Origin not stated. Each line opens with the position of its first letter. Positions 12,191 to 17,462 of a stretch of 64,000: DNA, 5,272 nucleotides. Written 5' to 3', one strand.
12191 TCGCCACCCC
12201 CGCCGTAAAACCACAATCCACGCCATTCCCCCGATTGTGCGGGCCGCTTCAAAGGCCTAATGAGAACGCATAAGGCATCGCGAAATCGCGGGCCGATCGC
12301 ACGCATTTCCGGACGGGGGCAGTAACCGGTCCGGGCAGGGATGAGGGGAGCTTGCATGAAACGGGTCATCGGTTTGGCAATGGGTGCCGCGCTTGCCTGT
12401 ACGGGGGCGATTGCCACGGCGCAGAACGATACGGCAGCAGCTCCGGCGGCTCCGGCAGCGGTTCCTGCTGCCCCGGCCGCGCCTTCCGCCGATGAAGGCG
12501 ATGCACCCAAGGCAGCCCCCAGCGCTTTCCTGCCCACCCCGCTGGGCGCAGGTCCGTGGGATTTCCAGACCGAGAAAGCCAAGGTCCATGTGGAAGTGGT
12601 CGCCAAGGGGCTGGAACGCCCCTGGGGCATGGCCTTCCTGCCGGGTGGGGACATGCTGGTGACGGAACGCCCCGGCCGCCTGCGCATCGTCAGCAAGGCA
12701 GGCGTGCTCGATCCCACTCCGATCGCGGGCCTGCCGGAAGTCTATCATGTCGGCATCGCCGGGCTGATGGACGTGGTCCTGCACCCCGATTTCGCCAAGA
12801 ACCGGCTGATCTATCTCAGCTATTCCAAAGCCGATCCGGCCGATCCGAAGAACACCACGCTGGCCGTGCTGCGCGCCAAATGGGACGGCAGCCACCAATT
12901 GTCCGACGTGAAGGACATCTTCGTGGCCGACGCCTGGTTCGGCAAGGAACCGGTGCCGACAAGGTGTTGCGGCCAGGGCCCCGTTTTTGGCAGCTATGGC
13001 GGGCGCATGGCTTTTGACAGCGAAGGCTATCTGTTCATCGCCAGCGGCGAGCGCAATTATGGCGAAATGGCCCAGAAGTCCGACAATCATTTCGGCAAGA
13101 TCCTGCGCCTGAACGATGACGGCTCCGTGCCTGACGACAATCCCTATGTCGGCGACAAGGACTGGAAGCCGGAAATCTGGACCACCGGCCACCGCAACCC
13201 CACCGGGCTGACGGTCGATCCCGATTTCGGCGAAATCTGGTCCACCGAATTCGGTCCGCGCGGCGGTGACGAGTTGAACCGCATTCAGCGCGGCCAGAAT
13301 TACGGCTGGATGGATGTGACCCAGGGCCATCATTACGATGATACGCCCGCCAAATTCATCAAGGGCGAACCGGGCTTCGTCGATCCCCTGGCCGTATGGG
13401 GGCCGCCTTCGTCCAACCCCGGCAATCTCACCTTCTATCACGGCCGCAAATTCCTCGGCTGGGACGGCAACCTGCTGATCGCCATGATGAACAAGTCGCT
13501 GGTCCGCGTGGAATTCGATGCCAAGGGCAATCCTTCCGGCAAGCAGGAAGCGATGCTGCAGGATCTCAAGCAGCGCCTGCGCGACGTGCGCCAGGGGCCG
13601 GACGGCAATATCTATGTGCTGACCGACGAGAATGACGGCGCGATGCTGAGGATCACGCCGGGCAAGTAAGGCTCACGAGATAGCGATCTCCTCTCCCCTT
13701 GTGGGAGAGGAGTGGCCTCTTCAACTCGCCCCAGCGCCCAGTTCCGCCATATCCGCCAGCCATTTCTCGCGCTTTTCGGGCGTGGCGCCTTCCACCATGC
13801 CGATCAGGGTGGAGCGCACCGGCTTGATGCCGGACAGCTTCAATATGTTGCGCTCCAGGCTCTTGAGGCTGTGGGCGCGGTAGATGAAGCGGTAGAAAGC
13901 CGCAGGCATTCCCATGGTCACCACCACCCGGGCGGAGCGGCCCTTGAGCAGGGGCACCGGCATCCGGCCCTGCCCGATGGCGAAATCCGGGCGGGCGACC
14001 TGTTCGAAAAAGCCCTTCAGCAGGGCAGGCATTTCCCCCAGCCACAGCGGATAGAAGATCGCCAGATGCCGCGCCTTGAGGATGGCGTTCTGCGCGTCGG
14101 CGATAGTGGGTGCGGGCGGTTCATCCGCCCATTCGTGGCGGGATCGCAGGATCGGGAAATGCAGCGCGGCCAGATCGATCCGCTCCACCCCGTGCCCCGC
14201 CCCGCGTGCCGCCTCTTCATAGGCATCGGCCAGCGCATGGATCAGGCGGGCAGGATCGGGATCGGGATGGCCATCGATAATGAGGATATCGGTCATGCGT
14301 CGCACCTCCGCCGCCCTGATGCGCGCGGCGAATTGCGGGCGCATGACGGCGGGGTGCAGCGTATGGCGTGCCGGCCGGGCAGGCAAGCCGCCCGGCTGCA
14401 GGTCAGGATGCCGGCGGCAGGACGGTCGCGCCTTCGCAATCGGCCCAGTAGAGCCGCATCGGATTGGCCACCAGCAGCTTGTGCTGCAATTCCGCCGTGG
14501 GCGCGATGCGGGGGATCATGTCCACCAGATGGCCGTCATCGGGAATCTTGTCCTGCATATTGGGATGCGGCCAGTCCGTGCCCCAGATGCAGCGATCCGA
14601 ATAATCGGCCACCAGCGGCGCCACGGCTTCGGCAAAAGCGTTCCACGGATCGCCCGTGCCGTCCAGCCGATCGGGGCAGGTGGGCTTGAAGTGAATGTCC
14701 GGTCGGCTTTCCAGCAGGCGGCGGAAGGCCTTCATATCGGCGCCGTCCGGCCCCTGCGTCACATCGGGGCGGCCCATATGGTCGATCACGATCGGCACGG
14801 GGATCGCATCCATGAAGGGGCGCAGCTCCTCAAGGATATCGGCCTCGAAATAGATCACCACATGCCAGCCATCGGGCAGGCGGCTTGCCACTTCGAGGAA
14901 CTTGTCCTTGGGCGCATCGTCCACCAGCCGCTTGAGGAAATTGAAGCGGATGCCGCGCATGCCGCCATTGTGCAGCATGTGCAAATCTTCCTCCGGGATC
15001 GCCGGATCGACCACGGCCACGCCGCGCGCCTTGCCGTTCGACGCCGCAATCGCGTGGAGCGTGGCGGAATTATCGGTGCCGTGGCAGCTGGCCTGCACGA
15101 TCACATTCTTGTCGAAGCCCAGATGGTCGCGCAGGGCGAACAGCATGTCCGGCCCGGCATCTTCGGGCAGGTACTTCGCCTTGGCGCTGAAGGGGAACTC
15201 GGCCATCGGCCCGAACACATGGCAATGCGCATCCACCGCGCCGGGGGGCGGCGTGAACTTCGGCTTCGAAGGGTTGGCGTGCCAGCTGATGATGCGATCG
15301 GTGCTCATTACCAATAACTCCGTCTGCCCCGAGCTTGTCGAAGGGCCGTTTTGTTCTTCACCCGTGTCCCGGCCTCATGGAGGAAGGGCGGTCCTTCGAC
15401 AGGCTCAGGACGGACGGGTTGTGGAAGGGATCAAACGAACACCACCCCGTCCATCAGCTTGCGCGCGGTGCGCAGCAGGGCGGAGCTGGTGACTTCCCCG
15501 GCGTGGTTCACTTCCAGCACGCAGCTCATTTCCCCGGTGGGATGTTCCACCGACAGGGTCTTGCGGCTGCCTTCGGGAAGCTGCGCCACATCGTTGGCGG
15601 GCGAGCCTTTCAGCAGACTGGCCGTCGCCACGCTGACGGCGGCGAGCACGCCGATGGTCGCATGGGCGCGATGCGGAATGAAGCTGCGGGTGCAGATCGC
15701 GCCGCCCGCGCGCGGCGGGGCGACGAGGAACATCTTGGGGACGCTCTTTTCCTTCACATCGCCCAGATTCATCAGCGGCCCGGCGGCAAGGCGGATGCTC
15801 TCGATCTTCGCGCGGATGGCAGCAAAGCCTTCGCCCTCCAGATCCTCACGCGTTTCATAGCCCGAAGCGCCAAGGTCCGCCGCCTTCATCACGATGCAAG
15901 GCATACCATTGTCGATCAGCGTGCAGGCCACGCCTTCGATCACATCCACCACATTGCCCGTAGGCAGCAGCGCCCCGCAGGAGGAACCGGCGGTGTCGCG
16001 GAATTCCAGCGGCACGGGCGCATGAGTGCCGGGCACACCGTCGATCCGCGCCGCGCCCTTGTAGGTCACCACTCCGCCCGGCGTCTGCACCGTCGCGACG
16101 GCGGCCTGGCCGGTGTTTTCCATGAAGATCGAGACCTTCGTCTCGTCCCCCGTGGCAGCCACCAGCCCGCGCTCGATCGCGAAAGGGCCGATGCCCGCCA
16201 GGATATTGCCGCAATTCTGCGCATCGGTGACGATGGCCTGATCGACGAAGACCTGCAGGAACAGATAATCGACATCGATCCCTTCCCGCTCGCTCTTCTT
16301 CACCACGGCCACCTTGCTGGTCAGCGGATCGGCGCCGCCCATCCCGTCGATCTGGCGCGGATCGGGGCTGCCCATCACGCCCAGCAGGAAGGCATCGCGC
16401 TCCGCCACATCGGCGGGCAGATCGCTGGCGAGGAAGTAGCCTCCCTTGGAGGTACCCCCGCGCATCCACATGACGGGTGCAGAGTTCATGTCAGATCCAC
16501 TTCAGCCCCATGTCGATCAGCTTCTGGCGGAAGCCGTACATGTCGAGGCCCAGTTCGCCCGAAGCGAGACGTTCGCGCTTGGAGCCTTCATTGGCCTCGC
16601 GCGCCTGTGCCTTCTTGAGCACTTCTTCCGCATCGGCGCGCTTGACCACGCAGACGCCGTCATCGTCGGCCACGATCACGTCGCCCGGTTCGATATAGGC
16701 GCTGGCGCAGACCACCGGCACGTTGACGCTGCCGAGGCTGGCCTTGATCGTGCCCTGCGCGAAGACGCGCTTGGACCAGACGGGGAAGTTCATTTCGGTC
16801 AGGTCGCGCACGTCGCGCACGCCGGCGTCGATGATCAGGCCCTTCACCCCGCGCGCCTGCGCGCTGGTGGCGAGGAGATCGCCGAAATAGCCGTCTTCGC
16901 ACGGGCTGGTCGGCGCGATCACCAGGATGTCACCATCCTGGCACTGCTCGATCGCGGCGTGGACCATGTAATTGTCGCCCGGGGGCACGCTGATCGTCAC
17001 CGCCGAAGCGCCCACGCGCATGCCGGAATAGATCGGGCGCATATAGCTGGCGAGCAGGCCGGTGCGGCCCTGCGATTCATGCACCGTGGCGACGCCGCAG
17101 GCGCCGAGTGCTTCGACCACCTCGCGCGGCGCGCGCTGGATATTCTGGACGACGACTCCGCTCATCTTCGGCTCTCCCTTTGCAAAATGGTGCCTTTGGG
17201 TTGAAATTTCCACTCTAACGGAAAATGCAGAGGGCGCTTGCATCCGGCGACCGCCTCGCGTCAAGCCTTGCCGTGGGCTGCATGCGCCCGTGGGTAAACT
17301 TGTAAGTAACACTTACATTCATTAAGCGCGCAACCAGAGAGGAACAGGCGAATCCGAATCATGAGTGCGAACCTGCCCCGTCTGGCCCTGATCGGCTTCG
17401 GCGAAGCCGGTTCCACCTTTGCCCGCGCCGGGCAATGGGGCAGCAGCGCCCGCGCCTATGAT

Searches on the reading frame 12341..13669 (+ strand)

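Call 45: search_protein_families(library=pfam, proteins=[window:12341-13669:+], max_evalue=0.00001)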
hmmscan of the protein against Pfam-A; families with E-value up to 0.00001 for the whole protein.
window:12341-13669:+ (442 aa): 1 family
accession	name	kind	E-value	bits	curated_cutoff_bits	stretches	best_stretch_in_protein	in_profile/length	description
PF07995.17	GSDH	-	5.6e-110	368.1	25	1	91-437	1-332/332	Glucose / Sorbosone dehydrogenase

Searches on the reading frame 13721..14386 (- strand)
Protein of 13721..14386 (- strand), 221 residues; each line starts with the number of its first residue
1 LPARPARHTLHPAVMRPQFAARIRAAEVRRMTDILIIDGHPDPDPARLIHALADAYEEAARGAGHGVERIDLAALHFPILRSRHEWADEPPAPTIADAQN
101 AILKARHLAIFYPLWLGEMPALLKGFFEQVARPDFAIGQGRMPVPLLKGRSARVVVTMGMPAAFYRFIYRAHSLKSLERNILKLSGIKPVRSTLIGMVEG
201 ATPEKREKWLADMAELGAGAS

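Call 45: search_protein_families(library=pfam, proteins=[window:13721-14386:-], max_evalue=0.00001)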
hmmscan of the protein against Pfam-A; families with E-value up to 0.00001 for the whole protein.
window:13721-14386:- (221 aa): 2 families
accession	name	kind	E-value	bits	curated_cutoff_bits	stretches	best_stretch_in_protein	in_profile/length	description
PF02525.22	Flavodoxin_2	-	2.1e-32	112.9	27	1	33-214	2-195/198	Flavodoxin-like fold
PF03358.20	FMN_red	-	6e-07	29.6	24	1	34-142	3-99/152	NADPH-dependent FMN reductase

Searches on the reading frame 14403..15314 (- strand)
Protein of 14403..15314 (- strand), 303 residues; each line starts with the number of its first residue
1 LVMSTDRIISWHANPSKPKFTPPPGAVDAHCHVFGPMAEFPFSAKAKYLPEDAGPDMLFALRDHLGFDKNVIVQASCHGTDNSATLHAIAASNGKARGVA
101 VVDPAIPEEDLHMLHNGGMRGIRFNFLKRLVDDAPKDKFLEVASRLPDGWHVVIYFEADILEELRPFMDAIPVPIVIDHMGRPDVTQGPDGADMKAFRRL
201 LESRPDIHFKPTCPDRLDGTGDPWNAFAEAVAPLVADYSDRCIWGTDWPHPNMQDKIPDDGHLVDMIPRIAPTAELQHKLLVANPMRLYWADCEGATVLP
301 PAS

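Call 45: search_protein_families(library=pfam, proteins=[window:14403-15314:-], max_evalue=0.00001)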
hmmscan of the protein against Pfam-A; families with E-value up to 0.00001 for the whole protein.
window:14403-15314:- (303 aa): 1 family
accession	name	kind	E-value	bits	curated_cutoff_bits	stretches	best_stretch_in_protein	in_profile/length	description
PF04909.20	Amidohydro_2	-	4.4e-52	178.1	26.4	1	27-289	1-287/289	Amidohydrolase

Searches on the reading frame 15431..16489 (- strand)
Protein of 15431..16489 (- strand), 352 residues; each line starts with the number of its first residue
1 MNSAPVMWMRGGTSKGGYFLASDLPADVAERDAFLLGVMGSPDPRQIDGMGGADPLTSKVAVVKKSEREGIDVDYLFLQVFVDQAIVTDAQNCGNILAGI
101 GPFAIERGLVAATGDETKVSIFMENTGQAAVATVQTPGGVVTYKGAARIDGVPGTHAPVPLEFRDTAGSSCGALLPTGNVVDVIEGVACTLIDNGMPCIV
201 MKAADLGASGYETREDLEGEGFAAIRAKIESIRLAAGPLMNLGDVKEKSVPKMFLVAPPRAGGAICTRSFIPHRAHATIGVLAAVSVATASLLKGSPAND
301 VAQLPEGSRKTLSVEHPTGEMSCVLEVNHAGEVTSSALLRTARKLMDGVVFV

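Call 45: search_protein_families(library=pfam, proteins=[window:15431-16489:-], max_evalue=0.00001)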
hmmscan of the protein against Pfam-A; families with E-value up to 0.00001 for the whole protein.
window:15431-16489:- (352 aa): 1 family
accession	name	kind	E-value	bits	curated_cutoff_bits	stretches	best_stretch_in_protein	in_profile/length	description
PF04303.18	PrpF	-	5.2e-99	332.1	27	1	3-352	3-370/371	PrpF protein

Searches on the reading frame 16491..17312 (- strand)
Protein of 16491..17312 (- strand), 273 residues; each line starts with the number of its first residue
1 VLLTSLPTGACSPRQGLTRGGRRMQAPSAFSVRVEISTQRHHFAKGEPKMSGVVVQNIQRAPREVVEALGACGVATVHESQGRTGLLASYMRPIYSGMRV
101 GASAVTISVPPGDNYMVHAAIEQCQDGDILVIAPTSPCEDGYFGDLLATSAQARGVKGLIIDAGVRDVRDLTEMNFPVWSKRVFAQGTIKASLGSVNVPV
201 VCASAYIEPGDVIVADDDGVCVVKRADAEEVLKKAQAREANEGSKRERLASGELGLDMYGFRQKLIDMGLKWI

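Call 45: search_protein_families(library=pfam, proteins=[window:16491-17312:-], max_evalue=0.00001)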
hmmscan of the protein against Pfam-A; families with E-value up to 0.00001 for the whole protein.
window:16491-17312:- (273 aa): 1 family
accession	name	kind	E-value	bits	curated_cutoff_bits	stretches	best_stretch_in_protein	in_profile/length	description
PF03737.21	RraA-like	-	5e-42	144.1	24.5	1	77-222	8-152/152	Aldolase/RraA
